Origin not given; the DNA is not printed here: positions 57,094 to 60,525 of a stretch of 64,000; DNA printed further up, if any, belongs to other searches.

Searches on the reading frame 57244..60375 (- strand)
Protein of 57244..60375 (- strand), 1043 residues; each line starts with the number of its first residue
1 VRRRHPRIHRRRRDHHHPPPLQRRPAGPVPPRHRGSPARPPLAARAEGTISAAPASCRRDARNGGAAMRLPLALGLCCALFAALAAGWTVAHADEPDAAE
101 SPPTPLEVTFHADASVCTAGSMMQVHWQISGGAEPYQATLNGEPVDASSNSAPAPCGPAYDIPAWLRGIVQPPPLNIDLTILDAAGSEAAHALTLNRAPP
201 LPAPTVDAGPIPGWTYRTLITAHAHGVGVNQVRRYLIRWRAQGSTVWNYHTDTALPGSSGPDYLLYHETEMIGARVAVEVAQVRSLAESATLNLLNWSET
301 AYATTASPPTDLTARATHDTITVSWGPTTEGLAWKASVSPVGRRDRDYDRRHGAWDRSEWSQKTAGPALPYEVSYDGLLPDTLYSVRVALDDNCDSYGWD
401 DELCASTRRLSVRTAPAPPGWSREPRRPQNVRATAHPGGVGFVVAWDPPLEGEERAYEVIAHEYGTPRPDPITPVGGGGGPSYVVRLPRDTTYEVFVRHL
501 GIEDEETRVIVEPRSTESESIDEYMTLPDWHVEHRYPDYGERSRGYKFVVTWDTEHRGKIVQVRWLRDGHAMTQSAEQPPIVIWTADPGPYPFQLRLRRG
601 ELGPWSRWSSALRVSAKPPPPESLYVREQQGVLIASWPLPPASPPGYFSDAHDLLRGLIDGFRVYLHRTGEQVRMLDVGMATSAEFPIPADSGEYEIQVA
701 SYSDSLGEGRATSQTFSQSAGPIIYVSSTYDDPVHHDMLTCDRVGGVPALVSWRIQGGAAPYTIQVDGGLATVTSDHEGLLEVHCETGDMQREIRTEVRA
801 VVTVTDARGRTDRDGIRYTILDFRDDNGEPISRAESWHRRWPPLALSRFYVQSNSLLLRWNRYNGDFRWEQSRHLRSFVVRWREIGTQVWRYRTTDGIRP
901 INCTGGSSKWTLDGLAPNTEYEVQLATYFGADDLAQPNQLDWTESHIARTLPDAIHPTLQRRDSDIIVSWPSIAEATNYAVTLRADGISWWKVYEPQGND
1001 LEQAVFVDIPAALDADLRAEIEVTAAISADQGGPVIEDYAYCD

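Call 80: search_protein_families(library=pfam, proteins=[window:57244-60375:-], max_evalue=0.001)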
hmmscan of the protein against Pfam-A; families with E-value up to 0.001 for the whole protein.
window:57244-60375:- (1043 aa): 2 families
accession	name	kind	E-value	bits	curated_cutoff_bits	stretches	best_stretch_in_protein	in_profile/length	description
PF00041.27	fn3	-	2.9e-15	56.7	25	1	851-930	11-71/84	Fibronectin type III domain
PF16656.11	Pur_ac_phosph_N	-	0.00011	23.1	30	0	312-399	6-85/93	Purple acid Phosphatase, N-terminal domain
